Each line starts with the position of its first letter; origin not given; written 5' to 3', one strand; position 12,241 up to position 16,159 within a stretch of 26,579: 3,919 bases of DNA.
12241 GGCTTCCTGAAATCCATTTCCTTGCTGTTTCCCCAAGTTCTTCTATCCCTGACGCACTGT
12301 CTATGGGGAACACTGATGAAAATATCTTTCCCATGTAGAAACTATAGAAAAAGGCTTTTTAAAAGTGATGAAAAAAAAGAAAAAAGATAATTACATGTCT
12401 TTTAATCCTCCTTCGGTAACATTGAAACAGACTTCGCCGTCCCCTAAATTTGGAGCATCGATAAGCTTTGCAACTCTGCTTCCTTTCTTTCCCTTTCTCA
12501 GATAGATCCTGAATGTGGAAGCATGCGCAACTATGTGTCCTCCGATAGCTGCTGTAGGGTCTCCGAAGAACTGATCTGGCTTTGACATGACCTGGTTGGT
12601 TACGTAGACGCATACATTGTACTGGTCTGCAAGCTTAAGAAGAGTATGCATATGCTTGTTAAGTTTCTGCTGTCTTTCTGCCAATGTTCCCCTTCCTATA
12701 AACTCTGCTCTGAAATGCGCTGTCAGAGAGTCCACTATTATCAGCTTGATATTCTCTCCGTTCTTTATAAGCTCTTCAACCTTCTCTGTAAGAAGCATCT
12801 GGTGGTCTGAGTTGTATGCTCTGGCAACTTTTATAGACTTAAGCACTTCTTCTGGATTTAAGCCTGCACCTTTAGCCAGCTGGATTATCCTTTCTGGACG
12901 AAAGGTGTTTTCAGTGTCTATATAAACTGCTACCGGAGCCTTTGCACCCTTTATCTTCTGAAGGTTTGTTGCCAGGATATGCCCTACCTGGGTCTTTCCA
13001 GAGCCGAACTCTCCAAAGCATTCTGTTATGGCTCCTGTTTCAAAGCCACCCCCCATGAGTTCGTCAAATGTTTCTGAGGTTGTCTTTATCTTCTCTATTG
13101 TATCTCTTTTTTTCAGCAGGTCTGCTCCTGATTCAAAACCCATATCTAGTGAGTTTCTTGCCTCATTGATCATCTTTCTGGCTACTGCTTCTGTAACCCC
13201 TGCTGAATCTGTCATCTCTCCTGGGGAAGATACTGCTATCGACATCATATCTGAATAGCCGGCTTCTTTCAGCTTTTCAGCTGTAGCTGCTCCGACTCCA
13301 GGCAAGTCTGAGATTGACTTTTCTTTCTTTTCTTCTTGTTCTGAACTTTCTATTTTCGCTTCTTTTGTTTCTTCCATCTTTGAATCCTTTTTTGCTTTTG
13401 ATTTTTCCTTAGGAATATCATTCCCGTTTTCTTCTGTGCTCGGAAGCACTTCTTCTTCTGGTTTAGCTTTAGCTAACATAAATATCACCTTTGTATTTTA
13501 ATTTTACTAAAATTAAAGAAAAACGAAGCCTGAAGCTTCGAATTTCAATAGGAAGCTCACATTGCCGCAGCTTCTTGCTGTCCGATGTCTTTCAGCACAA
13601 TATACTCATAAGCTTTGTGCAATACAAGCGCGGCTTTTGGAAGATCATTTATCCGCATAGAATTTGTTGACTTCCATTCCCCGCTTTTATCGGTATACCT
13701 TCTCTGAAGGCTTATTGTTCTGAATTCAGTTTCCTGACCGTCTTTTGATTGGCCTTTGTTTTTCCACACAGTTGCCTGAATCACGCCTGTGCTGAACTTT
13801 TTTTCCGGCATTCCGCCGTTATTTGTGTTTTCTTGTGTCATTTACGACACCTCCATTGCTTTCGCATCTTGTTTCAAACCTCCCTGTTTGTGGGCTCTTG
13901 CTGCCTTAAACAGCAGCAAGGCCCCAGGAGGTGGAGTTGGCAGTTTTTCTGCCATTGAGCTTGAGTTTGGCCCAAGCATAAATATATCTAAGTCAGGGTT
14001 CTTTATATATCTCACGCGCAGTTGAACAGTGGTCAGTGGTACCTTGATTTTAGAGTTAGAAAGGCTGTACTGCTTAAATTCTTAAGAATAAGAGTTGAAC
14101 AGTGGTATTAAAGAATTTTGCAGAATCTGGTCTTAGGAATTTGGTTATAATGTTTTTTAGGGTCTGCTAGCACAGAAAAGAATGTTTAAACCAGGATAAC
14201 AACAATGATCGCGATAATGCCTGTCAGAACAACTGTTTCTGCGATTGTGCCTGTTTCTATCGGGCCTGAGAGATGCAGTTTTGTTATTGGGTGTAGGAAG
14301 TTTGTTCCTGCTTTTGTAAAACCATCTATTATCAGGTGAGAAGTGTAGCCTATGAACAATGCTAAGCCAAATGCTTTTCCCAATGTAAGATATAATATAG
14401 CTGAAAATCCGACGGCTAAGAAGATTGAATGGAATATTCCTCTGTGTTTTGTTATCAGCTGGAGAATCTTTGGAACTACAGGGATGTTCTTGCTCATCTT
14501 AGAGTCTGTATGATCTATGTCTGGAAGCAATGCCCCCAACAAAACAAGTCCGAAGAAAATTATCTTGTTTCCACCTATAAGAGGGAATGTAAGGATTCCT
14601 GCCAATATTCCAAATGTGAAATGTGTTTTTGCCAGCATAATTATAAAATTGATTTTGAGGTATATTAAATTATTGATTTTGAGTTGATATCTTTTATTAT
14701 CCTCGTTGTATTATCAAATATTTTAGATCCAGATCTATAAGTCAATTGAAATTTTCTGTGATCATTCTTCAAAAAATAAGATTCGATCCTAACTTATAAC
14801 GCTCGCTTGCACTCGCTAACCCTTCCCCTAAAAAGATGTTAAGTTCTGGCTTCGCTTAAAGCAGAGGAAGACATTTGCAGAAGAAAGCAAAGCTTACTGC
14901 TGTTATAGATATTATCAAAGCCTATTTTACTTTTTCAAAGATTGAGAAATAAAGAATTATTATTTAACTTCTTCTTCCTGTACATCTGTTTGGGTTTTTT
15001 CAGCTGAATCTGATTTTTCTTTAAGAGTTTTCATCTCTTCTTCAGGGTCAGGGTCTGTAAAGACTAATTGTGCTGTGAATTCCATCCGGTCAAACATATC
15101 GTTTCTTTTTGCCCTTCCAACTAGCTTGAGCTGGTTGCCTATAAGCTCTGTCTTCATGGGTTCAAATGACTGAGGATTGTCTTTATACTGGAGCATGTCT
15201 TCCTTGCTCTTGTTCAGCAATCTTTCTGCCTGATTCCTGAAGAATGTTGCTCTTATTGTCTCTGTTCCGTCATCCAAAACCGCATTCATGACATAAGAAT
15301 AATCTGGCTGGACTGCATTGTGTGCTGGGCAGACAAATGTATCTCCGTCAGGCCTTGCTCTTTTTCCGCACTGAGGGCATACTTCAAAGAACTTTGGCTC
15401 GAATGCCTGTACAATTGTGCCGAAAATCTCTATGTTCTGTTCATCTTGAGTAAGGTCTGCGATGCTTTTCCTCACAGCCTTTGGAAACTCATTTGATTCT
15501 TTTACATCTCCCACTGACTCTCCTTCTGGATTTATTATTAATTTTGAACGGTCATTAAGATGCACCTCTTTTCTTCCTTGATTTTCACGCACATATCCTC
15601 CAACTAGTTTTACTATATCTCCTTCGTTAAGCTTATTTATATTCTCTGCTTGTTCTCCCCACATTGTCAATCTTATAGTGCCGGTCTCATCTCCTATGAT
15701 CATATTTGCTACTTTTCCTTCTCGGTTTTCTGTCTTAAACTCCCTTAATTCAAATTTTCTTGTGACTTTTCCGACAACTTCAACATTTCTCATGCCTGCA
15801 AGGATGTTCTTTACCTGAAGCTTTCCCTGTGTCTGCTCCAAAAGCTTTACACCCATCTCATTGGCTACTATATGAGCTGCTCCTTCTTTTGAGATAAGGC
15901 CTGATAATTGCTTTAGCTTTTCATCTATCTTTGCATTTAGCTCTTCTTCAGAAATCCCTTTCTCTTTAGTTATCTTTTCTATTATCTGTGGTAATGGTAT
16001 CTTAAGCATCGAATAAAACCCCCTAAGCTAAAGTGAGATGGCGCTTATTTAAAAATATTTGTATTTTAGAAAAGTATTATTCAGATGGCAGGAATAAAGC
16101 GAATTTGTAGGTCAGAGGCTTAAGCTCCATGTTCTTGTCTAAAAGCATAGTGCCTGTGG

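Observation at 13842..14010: Two-state, riboswitch-like translational leader upstream of the ssDNA-binding-like gene next to radA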

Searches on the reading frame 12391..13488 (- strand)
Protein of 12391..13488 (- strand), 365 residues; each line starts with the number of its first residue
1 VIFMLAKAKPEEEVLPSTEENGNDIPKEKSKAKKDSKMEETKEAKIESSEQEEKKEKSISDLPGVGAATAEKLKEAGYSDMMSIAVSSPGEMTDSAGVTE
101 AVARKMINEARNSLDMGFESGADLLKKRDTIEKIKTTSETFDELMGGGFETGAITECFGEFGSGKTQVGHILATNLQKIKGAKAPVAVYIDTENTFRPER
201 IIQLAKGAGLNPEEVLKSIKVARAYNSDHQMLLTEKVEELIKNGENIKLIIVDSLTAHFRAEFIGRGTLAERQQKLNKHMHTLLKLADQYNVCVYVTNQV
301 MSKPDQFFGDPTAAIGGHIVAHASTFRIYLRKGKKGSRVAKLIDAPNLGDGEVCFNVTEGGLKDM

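Call 7: search_protein_families(library=pfam, proteins=[window:12391-13488:-], max_evalue=0.01)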
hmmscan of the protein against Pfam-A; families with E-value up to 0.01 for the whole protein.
window:12391-13488:- (365 aa): 11 families
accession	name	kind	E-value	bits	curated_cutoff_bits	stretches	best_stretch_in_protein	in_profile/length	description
PF08423.17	Rad51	-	1.9e-82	276.7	22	1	127-364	1-243/244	Rad51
PF00154.27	RecA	-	5.9e-14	52.6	27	1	126-335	25-223/262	recA bacterial DNA recombination protein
PF14520.12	HHH_5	-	6.3e-08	33.4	27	1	60-111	5-56/57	Helix-hairpin-helix domain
PF06745.19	ATPase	-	9e-08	32.2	26.6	1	134-343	1-200/231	KaiC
PF13401.12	AAA_22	-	0.0015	19.3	27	1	152-254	5-92/130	AAA domain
PF11731.14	Cdd1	-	0.0018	18.9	25.5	1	54-95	3-44/86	Pathogenicity locus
PF16992.11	RNA_pol_RpbG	-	0.0019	18.7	27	1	214-281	14-83/119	DNA-directed RNA polymerase, subunit G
PF11798.14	IMS_HHH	-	0.0021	18.7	24.4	1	58-77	12-31/32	IMS family HHH motif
PF02961.22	SAM_BAF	-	0.004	18.1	25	0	51-80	12-41/88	Barrier to autointegration factor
PF13481.12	AAA_25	-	0.0042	17.2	27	1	130-261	11-158/195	AAA domain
PF21999.2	IMS_HHH_1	-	0.0063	17.4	27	0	61-83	2-24/53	DNA polymerase-iota, thumb domain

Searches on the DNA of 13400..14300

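Call 4: search_rna_families(source=window, start=13400, end=14300, threshold=evalue, max_evalue=10)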
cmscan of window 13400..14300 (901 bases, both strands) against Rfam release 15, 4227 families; matches with E-value up to 10: 7.
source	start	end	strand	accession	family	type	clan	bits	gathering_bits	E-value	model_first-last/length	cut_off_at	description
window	13519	13554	-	RF02386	sau-19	Gene; sRNA;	-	20.9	80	0.57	1-75/75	no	Staphylococcus sRNA sau-19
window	13880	13937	+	RF03635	mir-2066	Gene; miRNA;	-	19.8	100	0.54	1-72/72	no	mir-2066 microRNA precursor family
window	13495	13602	+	RF01292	snoR2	Gene; snRNA; snoRNA; HACA-box;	CL00042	17.8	44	1.4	1-149/149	no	Small nucleolar RNA snoR2/U65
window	13871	13907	-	RF01323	CRISPR-DR10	Gene; CRISPR;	-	15.6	39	2.4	1-37/37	no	CRISPR RNA direct repeat element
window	13883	13932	+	RF04252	mir-8186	Gene; miRNA;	-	15.2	80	5.2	1-61/61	no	mir-8186 microRNA precursor family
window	13882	13928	-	RF04252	mir-8186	Gene; miRNA;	-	15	80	5.6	1-61/61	no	mir-8186 microRNA precursor family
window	13460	13520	+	RF00636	NRON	Gene;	-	12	50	0.72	1-370/370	no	ncRNA Repressor of NFAT (nuclear factor of activated T cells)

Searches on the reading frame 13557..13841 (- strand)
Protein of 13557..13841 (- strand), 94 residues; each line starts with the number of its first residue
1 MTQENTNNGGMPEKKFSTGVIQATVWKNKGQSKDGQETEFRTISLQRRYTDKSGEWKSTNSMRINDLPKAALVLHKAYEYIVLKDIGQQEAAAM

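Call 7: search_protein_families(library=pfam, proteins=[window:13557-13841:-], max_evalue=0.01)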
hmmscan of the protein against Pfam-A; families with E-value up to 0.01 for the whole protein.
window:13557-13841:- (94 aa): 0 families

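Call 10: search_protein_families(library=ncbifam, proteins=[window:13557-13841:-], max_evalue=1)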
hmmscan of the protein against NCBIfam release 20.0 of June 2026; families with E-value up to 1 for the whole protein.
window:13557-13841:- (94 aa): 0 families

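Call 15: find_related_loci(query=window:13557-13841:-, collection=genome_contigs, flank=2500)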
Query window:13557-13841:- (94 aa) in genome_contigs; peptide patterns used: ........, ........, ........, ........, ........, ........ (x = any residue, [..] = any of these).
82 stretches matched a pattern; 24 encode a relative of the query (tblastn E <= 1e-3); 24 distinct loci.
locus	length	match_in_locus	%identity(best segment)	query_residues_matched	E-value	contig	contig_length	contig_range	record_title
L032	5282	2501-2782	97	1-94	1e-60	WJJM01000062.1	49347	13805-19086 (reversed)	MAG: Candidatus Woesearchaeota archaeon isolate Bin_028 k141_4009448, whole genome shotgun sequence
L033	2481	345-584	78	1-85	1e-41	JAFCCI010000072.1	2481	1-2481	Candidatus Woesearchaeota archaeon isolate AB_3033_Bin_101 AB_3033_Bin_101_scaffold_84750, whole genome shotgun sequence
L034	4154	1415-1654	76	1-85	2e-41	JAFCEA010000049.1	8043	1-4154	Candidatus Woesearchaeota archaeon isolate Meg22_1012_Bin_199 Meg22_1012_Bin_199_scaffold_60930, whole genome shotgun se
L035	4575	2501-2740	78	1-85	2e-41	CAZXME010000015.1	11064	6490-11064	MAG TPA_asm: uncultured Methanosarcinales archaeon isolate SRP191223_co1_28 genome assembly, contig: NODE_6826_length_11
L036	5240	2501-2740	76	1-85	3e-41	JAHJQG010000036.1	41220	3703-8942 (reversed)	MAG: Nanoarchaeota archaeon isolate OS_PC_MetaG.mb.100 OS_PC_MetaG.mb.100_k141_251304, whole genome shotgun sequence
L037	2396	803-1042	76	1-85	1e-40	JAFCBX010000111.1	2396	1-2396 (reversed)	MAG: Methanosarcinales archaeon isolate AB_1215_Bin_111 AB_1215_Bin_111.fna_scaffold_155614, whole genome shotgun sequen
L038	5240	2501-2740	72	1-85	2e-38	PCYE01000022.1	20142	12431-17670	MAG: Candidatus Woesearchaeota archaeon CG10_big_fil_rev_8_21_14_0_10_33_12 CG10_8_21_14_0.10_scaffold_2309_c, whole gen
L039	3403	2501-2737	71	7-85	7e-38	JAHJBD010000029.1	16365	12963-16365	MAG: Nanoarchaeota archaeon isolate Modern_marine.mb.241 Modern_marine.mb.241_k141_368249, whole genome shotgun sequence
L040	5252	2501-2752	67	2-85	9e-36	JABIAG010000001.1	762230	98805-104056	MAG: Candidatus Woesearchaeota archaeon isolate SI048_bin101 k141_1078392, whole genome shotgun sequence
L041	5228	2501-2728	67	9-84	3e-35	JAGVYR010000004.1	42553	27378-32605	Candidatus Woesearchaeota archaeon isolate RIFCSPHIGHO2_02_FULL_44_15 rifcsphigho2_02_scaffold_981, whole genome shotgun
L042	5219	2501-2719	70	12-84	4e-35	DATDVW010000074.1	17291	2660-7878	MAG TPA_asm: Candidatus Nanoarchaeia archaeon isolate SMAG_U8094 k141_267633, whole genome shotgun sequence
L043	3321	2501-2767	64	4-92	5e-35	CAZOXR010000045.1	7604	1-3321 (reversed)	MAG TPA_asm: uncultured Methanosarcinales archaeon isolate SRP077602_co2_341 genome assembly, contig: NODE_14432_length_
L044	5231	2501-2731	65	9-85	2e-33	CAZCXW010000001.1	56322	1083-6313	MAG TPA_asm: uncultured Methanosarcinales archaeon isolate binchicken_co38_1374 genome assembly, contig: NODE_1284_lengt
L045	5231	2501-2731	61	9-85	1e-32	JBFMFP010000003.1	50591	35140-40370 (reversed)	MAG: Nanoarchaeota archaeon isolate MAG274 MAG274_3, whole genome shotgun sequence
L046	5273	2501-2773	59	2-87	1e-32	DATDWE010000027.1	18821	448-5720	MAG TPA_asm: Candidatus Nanoarchaeia archaeon isolate SMAG_U8102 k141_551329, whole genome shotgun sequence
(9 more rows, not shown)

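Call 52: find_homologous_proteins(query=window:13557-13841:-, max_evalue=0.001)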
Query window:13557-13841:- (94 aa): 692 proteins with E <= 0.001 among 693 candidates; the best 120 are listed.
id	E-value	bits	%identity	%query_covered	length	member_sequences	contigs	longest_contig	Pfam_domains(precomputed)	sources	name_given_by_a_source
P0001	1.2e-53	196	97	100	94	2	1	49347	-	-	-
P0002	2.5e-36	141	72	99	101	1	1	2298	-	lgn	-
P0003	3.6e-35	137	76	90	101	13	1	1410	-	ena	-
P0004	3.8e-35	137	78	90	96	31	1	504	-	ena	-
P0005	4.3e-35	137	76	90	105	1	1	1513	-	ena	-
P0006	6.3e-35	136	71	98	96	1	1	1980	-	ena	-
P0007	8.8e-35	136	74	98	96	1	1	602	-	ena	-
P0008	1.0e-34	136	79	87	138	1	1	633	-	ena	-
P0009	2.0e-34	135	78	89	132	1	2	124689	-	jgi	-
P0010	2.5e-34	134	71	91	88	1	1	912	-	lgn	-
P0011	3.9e-34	134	73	95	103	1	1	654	-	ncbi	-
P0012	4.4e-34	134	70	93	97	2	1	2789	-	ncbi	-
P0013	8.1e-34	133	75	82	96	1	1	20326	-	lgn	-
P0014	9.1e-34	133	78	83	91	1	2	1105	-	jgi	jgi:hypothetical protein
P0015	1.4e-33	132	75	88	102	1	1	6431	-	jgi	-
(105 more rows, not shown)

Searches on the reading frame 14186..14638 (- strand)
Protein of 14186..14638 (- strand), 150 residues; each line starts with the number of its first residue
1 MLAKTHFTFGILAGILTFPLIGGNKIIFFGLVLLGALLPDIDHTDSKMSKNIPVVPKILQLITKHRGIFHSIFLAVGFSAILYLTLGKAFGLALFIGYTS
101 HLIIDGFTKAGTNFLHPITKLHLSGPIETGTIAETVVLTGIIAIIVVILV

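Call 7: search_protein_families(library=pfam, proteins=[window:14186-14638:-], max_evalue=0.01)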
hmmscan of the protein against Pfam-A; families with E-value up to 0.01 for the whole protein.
window:14186-14638:- (150 aa): 2 families
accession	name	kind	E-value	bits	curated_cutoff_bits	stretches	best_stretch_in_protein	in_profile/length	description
PF04307.19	YdjM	-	2.6e-25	89.4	29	1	1-134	1-135/176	YdjM inner membrane protein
PF00882.24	Zn_dep_PLPC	-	7.9e-05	23.1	26.8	1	5-116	1-97/167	Zinc dependent phospholipase C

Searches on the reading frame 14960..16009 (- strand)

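Call 7: search_protein_families(library=pfam, proteins=[window:14960-16009:-], max_evalue=0.01)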
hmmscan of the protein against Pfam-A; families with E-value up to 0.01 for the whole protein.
window:14960-16009:- (349 aa): 10 families
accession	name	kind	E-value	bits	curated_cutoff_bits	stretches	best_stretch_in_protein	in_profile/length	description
PF01336.31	tRNA_anti-codon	-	1.5e-15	57.3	27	1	76-153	1-71/75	OB-fold nucleic acid binding domain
PF08646.16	Rep_fac-A_C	-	1.4e-11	44.8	28.5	1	206-315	16-131/146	Replication factor-A C terminal domain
PF16900.11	REPA_OB_2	-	1.7e-07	31.6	27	1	75-159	12-97/98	Replication protein A OB domain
PF24903.1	OB_MEIOB_N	-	1.8e-05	24.5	27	1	61-146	3-95/140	MEIOB, N-terminal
PF21473.3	Ssb-like_OB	-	2.1e-05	25.1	24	1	73-134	14-72/97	Single-stranded DNA binding protein Ssb-like, OB fold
PF17244.8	CDC24_OB3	-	2.7e-05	24.5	25.4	1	71-141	4-76/216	Cell division control protein 24, OB domain 3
PF09999.14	DUF2240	-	0.00011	22.3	22.3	1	4-55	85-136/144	Uncharacterized protein conserved in archaea (DUF2240)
PF00436.31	SSB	-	0.0015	19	26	0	73-139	1-78/104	Single-strand binding protein family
PF21669.3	SHLD2_OB1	-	0.0079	16.3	26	0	73-153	18-104/138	Shieldin complex subunit 2, first OB fold domain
PF25507.1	OB_POT1A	-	0.0089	16.3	27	0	227-277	43-95/127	POT1A-like, OB fold domain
